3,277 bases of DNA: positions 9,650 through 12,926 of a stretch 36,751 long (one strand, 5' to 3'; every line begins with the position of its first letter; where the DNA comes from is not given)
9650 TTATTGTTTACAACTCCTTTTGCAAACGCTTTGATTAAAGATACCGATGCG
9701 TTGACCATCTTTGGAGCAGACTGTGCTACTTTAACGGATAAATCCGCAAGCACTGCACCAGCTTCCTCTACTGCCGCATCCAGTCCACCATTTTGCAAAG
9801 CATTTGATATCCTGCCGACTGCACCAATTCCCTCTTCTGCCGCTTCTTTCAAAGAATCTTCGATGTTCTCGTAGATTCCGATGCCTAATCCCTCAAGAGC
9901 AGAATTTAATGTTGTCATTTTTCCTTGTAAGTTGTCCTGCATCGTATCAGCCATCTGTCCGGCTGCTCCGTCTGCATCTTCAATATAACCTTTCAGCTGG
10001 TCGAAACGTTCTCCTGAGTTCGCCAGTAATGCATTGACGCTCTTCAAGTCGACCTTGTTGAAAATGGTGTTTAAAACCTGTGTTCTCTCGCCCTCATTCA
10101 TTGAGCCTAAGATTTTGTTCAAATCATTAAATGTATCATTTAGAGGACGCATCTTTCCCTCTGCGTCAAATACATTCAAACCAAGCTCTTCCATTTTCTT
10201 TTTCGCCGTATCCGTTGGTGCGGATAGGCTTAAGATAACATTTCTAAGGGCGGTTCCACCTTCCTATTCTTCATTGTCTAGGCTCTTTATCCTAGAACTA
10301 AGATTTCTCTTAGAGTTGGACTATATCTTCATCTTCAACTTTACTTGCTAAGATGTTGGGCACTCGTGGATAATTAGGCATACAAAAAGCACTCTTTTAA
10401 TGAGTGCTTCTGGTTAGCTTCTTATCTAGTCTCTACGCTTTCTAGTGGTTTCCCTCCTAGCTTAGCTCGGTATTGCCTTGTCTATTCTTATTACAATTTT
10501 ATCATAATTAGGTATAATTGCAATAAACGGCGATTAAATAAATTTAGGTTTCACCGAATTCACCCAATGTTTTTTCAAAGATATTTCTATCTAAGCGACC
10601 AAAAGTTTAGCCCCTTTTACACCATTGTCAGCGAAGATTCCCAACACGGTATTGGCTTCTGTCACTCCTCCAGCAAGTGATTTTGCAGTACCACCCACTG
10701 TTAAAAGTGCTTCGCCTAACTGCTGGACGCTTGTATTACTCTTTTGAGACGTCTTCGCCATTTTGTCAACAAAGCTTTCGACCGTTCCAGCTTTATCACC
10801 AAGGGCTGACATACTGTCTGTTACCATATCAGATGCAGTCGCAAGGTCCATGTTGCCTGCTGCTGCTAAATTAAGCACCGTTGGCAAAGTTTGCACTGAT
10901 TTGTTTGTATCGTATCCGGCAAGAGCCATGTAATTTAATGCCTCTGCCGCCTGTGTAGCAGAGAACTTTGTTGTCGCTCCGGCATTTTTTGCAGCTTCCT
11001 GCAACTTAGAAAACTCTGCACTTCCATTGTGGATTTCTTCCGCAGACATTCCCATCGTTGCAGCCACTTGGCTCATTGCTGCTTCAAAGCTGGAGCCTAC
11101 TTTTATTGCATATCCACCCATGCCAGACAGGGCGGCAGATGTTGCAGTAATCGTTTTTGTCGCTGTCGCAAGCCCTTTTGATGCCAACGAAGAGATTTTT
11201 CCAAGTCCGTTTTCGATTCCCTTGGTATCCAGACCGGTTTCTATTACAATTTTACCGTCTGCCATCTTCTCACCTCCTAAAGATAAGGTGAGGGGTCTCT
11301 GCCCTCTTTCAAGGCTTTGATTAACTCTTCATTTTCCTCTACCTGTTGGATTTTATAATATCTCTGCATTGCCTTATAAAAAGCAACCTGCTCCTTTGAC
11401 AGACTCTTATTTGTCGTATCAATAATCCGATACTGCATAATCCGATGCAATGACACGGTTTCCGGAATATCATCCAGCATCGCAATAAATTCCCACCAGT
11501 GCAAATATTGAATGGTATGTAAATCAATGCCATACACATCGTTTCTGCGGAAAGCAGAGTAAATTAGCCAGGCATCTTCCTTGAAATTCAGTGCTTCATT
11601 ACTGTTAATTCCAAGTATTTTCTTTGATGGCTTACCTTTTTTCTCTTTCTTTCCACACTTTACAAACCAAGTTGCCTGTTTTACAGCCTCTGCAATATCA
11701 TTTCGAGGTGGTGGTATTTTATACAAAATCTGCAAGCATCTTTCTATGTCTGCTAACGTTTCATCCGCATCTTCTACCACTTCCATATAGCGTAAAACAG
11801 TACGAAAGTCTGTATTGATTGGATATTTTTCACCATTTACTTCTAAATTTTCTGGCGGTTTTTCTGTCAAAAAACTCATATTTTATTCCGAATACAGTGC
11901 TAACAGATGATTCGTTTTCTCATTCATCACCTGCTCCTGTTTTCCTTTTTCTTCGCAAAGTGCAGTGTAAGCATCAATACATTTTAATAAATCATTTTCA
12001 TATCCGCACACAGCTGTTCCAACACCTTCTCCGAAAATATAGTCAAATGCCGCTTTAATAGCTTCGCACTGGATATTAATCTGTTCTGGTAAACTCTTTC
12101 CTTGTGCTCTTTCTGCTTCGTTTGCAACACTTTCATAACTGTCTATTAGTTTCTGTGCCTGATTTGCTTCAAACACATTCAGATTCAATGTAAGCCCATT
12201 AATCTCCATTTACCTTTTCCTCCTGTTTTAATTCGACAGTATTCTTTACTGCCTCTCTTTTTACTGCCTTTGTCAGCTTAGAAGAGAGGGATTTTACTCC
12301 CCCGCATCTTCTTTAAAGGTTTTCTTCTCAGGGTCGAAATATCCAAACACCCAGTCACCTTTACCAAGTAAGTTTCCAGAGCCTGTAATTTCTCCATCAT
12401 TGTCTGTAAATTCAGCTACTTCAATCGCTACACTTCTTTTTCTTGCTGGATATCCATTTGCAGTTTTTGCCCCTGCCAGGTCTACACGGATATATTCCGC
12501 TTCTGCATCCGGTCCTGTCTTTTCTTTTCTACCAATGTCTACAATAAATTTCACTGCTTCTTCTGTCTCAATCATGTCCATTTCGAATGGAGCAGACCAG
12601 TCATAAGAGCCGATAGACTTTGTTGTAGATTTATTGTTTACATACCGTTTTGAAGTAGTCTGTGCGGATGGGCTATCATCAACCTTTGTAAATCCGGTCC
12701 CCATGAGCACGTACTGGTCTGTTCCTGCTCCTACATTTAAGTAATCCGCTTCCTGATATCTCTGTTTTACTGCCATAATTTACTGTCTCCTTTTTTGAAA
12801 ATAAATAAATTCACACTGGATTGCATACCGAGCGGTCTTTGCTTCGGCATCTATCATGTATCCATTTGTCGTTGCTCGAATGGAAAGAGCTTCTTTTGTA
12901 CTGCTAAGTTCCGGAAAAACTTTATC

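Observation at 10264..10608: ORF-less group I intron splits the tape measure gene inside its most conserved motif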

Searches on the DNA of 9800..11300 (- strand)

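Call 5: search_dna_similar(query=window:9800-11300:-, collection=phages, mode=near, max_rows=30)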
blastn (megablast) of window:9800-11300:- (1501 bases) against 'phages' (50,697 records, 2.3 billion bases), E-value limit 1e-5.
Records with a match: 6; places in all: 6; records where one place covers at least 80% of the query: 0.
Best place of each record, by identity: 80-90% 6.
By first word of the organism name: Clostridium 6.
By host as written in the record: Clostridium perfringens 4; Clostridium perfringens JCM 1290 1; Clostridium perfringens 012 1.
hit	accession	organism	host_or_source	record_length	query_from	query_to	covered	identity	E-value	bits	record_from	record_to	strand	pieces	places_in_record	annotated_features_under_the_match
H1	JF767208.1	Clostridium phage phiCP13O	Clostridium perfringens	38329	660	766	7%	89.1%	1e-28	134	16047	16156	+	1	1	phage-related minor tail protein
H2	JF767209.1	Clostridium phage phiCP34O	Clostridium perfringens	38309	660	766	7%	89.1%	1e-28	134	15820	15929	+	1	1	phage-related minor tail protein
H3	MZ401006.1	Clostridium phage CPQ4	Clostridium perfringens JCM 1290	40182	660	766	7%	89.1%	1e-28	134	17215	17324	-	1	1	minor tail protein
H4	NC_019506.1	Clostridium phage phiCP13O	Clostridium perfringens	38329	660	766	7%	89.1%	1e-28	134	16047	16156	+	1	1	tail length tape measure protein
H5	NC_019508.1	Clostridium phage phiCP34O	Clostridium perfringens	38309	660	766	7%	89.1%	1e-28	134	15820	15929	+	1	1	tail length tape measure protein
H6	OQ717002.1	Clostridium phage vB_CpeS-17DYC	Clostridium perfringens 012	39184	660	766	7%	88.2%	7e-27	128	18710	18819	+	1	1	tail length tape-measure protein T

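Call 6: get_annotated_region(hit=H4, flank=3000)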
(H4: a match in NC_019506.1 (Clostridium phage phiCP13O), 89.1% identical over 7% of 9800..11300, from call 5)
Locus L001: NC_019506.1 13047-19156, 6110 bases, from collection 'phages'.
description: Clostridium phage phiCP13O, complete genome.
organism: Clostridium phage phiCP13O (NCBI taxid 1042122)
taxonomy: Viruses; Duplodnaviria; Heunggongvirae; Uroviricota; Caudoviricetes
host: Clostridium perfringens; source: -; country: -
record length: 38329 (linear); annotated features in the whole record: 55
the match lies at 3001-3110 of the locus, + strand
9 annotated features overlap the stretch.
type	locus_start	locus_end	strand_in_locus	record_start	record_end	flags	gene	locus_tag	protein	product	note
CDS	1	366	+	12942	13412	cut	-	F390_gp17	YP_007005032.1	head protein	-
CDS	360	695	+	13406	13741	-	-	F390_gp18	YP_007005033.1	hypothetical protein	-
CDS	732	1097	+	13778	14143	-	-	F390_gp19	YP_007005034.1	head protein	-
CDS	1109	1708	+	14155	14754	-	-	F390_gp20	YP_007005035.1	major tail protein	-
CDS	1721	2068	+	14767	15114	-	-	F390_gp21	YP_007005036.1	hypothetical protein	-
CDS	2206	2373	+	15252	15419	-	-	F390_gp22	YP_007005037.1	hypothetical protein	-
CDS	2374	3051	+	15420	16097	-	-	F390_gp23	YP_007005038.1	tail length tape measure protein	-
CDS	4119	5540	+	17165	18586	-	-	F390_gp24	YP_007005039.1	tail length tape measure protein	-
CDS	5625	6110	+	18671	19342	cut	-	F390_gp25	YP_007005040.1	prophage antirepressor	-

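Call 7: get_annotated_region(hit=H6, flank=3000)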
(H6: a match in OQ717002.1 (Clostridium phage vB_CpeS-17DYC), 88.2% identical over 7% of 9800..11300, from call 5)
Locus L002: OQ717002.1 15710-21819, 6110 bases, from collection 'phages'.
description: Clostridium phage vB_CpeS-17DYC, complete genome.
organism: Clostridium phage vB_CpeS-17DYC (NCBI taxid 3038269)
taxonomy: Viruses
host: Clostridium perfringens 012; source: waste water; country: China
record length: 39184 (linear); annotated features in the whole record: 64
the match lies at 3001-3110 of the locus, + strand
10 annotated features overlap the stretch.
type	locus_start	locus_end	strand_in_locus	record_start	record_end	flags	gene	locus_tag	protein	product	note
CDS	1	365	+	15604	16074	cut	-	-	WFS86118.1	tail protein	-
CDS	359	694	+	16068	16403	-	-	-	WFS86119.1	hypothetical protein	-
CDS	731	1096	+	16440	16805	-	-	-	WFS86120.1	hypothetical protein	-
CDS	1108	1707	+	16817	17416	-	-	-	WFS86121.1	hypothetical protein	-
CDS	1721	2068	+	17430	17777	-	-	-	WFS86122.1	hypothetical protein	-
CDS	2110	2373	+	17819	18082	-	-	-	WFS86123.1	hypothetical protein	-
CDS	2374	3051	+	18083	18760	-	-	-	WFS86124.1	tail length tape-measure protein T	-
CDS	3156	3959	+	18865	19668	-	-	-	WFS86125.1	hypothetical protein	-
CDS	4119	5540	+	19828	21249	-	-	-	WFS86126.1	tail length tape-measure protein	-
CDS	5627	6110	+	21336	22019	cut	-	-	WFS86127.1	hypothetical protein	-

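Call 8: get_annotated_region(hit=H3, flank=3000)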
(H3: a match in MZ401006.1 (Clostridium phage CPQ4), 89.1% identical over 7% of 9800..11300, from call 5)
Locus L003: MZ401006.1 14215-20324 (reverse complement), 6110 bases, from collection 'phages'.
description: Clostridium phage CPQ4, complete genome.
organism: Clostridium phage CPQ4 (NCBI taxid 2863150)
taxonomy: Viruses; Duplodnaviria; Heunggongvirae; Uroviricota; Caudoviricetes
host: Clostridium perfringens JCM 1290; source: chicken meat; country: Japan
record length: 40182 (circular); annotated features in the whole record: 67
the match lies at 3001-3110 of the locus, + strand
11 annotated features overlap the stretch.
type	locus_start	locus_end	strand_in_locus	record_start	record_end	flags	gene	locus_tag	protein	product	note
CDS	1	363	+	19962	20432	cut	-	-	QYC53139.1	hypothetical protein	-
CDS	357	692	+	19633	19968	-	-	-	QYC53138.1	hypothetical protein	-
CDS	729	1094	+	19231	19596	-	-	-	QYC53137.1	hypothetical protein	-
CDS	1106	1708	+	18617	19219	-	-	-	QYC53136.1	hypothetical protein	-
CDS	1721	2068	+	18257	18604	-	-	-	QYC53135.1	peptidase-colicin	-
CDS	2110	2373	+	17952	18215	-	-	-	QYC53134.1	ATPase component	-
CDS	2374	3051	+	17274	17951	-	-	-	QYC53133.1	minor tail protein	-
CDS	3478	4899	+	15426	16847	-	-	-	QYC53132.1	tail length-measure protein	-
CDS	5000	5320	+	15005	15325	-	-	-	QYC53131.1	hypothetical protein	-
CDS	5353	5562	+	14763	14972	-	-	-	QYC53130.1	hypothetical protein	-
CDS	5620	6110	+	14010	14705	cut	-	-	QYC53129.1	putative tail component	-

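Call 9: search_rna_families(sources=[L001, L002, L003], threshold=gathering, show_alignments=0)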
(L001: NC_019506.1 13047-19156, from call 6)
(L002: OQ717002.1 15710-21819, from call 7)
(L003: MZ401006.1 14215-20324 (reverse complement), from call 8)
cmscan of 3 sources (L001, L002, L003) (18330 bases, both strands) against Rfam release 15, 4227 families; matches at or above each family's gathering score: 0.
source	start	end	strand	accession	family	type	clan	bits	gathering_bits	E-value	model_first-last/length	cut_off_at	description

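Call 46: search_dna_similar(query=window:10264-10608:-, collection=phages, mode=distant, max_rows=40, max_evalue=0.001)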
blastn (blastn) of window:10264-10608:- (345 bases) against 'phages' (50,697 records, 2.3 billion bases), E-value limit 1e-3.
Records with a match: 98; places in all: 98; records where one place covers at least 80% of the query: 0.
Best place of each record, by identity: 80-90% 96; 60-80% 2.
By first word of the organism name: Vibrio 82; Clostridium 6; Clostridioides 3; Staphylococcus 3; Lactobacillus 2; uncultured 2.
By host as written in the record: - 58; Vibrio cholerae 19; Vibrio cholerae O1 5; Clostridium perfringens 4; Lactobacillus delbrueckii subsp. lactis 2; Clostridioides difficile 2; Staphylococcus chromogenes 2; Clostridium perfringens JCM 1290 1; and 5 more.
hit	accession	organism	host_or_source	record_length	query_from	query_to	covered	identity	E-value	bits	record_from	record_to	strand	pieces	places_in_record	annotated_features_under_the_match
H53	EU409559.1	Lactobacillus phage JCL1032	Lactobacillus delbrueckii subsp. lactis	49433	135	331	57%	71.8%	3e-14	85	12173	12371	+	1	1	putative tape measure protein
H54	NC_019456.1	Lactobacillus phage JCL1032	Lactobacillus delbrueckii subsp. lactis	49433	135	331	57%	71.8%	3e-14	85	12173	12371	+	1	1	tail tape measure protein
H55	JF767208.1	Clostridium phage phiCP13O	Clostridium perfringens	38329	1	68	20%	88.4%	9e-15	86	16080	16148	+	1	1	phage-related minor tail protein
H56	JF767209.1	Clostridium phage phiCP34O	Clostridium perfringens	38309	1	68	20%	88.4%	9e-15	86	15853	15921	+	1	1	phage-related minor tail protein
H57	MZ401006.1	Clostridium phage CPQ4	Clostridium perfringens JCM 1290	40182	1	68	20%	88.4%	9e-15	86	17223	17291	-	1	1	minor tail protein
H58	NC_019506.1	Clostridium phage phiCP13O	Clostridium perfringens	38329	1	68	20%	88.4%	9e-15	86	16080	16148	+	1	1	tail length tape measure protein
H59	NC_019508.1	Clostridium phage phiCP34O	Clostridium perfringens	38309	1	68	20%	88.4%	9e-15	86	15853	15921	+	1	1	tail length tape measure protein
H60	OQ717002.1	Clostridium phage vB_CpeS-17DYC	Clostridium perfringens 012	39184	1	68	20%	88.4%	9e-15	86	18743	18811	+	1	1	tail length tape-measure protein T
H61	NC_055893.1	uncultured phage cr4_1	human feces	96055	9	67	17%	81.4%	2e-5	55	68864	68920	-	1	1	none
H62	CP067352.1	Clostridioides phage ES-S-0173-01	Clostridioides sp. ES-S-0173-01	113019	233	287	16%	83.9%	4e-6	58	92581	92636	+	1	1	record has no annotation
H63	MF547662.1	Clostridioides phage LIBA6276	Clostridioides difficile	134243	233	287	16%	82.1%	5e-5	54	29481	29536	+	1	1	none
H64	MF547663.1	Clostridioides phage LIBA2945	Clostridioides difficile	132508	233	287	16%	82.1%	5e-5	54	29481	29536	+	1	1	none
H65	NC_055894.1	uncultured phage cr6_1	human feces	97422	14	67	16%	81.8%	6e-4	50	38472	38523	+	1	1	none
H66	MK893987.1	Staphylococcus phage PMBT8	Staphylococcus hyicus 07/02 4A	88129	241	290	14%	84.0%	2e-5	55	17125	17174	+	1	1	none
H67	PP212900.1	Staphylococcus phage PT1-1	Staphylococcus chromogenes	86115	241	290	14%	84.0%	2e-5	55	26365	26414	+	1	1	hypothetical protein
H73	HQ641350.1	Vibrio phage ICP1_2006_B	Vibrio cholerae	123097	245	291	14%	85.1%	5e-5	55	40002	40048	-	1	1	hypothetical protein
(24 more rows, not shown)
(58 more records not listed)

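Call 48: get_annotated_region(hit=H54, flank=2500)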
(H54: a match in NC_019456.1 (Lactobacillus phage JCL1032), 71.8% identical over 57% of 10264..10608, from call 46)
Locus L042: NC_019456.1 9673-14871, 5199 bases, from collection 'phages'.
description: Lactobacillus phage JCL1032, complete genome.
organism: Lactobacillus phage JCL1032 (NCBI taxid 37105)
taxonomy: Viruses; Duplodnaviria; Heunggongvirae; Uroviricota; Caudoviricetes
host: Lactobacillus delbrueckii subsp. lactis; source: -; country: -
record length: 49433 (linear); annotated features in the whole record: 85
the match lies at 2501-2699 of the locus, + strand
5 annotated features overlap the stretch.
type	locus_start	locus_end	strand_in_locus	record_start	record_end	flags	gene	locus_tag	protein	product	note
CDS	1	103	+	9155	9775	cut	-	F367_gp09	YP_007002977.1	major tail protein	ORF14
regulatory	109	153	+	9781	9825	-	-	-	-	terminator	putative transcriptional terminator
CDS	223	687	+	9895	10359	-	-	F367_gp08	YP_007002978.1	hypothetical protein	ORF15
CDS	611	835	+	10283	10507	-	-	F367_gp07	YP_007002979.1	hypothetical protein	ORF16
CDS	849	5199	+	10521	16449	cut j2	-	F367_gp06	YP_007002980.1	tail tape measure protein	ORF17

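Call 52: search_rna_families(sources=[L042, L003, L009, L025, L029], threshold=evalue, max_evalue=0.01)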
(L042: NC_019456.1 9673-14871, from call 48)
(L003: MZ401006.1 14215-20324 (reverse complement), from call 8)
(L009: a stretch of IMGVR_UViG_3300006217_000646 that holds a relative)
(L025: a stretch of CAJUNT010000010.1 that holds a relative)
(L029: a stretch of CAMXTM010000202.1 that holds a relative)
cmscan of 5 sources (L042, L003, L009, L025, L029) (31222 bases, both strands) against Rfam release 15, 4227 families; matches with E-value up to 0.01: 4.
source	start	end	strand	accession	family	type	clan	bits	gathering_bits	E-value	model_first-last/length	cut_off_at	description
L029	786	1036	-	RF00028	Intron_gpI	Intron;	-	80.3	50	4.2e-19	1-253/253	no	Group I catalytic intron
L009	2339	2594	+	RF00028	Intron_gpI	Intron;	-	78.8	50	1.1e-18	1-253/253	no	Group I catalytic intron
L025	7130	7447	+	RF00028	Intron_gpI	Intron;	-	67.3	50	3.2e-15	1-253/253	no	Group I catalytic intron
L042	2383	2677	+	RF00028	Intron_gpI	Intron;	-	59.4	50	7.3e-13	1-253/253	no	Group I catalytic intron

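Call 73: get_annotated_region(hit=H73, flank=3500)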
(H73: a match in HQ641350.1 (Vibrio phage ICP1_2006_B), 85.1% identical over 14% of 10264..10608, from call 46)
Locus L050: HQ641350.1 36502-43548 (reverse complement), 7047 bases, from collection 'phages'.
description: Vibrio phage ICP1_2006_B, complete genome.
organism: Vibrio phage ICP1_2006_B (NCBI taxid 979530)
taxonomy: Viruses; Duplodnaviria; Heunggongvirae; Uroviricota; Caudoviricetes; Mohonavirus
host: Vibrio cholerae; source: -; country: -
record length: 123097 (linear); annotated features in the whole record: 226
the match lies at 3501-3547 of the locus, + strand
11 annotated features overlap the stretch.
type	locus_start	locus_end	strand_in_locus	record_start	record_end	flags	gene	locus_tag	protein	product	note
CDS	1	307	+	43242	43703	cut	-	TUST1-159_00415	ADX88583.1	hypothetical protein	-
CDS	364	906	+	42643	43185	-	-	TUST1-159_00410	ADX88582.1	hypothetical protein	-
CDS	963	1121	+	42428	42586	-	-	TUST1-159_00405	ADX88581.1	hypothetical protein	-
CDS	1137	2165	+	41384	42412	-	-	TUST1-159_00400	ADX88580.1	hypothetical protein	-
CDS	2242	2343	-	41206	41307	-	-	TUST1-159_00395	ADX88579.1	hypothetical protein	-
CDS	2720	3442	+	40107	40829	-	-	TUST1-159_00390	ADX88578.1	HNH homing endonuclease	-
CDS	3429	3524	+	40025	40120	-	-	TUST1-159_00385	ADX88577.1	hypothetical protein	-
CDS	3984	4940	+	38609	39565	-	-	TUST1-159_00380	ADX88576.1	hypothetical protein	-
CDS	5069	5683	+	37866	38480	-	-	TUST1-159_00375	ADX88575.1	hypothetical protein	-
CDS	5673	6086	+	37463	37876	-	-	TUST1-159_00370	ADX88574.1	hypothetical protein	-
CDS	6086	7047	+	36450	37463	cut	-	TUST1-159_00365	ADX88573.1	hypothetical protein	-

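Call 76: search_rna_families(source=L050, threshold=evalue, max_evalue=0.01)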
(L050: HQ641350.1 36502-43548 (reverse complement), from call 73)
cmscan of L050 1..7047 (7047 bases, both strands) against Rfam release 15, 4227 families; matches with E-value up to 0.01: 3.
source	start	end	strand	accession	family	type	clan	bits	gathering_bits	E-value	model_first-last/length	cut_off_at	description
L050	2153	2444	+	RF00028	Intron_gpI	Intron;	-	77.9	50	4.9e-19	1-253/253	no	Group I catalytic intron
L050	3574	3906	+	RF00028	Intron_gpI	Intron;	-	38.9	50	2.3e-07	1-253/253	no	Group I catalytic intron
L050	3272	3569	+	RF00028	Intron_gpI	Intron;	-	28.9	50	0.00022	1-253/253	no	Group I catalytic intron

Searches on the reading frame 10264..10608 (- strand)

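Call 75: search_protein_families(library=pfam, proteins=[L050:1137-2165:+, L050:3984-4940:+, L050:5069-5683:+], max_evalue=0.01)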
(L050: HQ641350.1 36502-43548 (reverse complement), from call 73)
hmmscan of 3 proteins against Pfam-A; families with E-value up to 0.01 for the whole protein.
L050:1137-2165:+ (342 aa): 1 family
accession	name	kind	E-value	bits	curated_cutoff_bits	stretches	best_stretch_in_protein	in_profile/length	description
PF20155.4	TMP_3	-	8.1e-10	39.2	41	1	237-341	2-107/192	Tape measure protein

L050:3984-4940:+ (318 aa): 1 family
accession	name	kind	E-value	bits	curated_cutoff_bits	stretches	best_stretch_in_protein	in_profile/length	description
PF20155.4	TMP_3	-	0.00096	19.4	41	1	11-70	128-186/192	Tape measure protein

L050:5069-5683:+ (204 aa): 1 family
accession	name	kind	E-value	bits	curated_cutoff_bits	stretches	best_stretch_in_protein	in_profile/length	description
PF21821.3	Dit_like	-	1.9e-17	64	24.2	1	16-143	1-125/127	Dit-like phage tail protein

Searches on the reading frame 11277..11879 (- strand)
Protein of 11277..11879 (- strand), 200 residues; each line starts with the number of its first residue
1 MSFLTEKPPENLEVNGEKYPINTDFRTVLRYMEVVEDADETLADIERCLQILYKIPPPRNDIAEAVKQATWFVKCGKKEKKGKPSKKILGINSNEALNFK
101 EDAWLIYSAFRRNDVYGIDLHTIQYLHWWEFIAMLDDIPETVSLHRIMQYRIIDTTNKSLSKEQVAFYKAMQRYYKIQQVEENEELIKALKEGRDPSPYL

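Call 60: search_protein_families(library=phrogs, proteins=[window:11277-11879:-], max_evalue=0.00001)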
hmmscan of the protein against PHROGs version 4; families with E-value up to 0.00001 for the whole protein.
window:11277-11879:- (200 aa): 1 family
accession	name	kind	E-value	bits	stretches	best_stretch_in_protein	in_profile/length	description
phrog_706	-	unknown function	2.4e-44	152.5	1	3-185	3-190/201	-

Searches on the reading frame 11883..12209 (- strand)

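Call 60: search_protein_families(library=phrogs, proteins=[window:11883-12209:-], max_evalue=0.00001)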
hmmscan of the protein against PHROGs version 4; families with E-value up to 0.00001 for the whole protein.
window:11883-12209:- (108 aa): 1 family
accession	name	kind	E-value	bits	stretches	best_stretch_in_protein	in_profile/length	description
phrog_4450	-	unknown function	1e-16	62.2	1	1-106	2-109/120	-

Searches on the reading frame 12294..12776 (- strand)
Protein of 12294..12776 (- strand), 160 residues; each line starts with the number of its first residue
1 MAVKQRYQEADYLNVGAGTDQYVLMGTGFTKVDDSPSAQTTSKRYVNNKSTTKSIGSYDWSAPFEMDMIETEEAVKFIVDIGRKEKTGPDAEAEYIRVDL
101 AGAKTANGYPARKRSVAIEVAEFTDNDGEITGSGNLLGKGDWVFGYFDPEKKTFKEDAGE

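Call 60: search_protein_families(library=phrogs, proteins=[window:12294-12776:-], max_evalue=0.00001)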
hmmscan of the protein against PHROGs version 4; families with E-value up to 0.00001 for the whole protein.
window:12294-12776:- (160 aa): 1 family
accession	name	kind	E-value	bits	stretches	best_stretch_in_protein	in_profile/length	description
phrog_3099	-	unknown function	2.7e-51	175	1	1-159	5-168/171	-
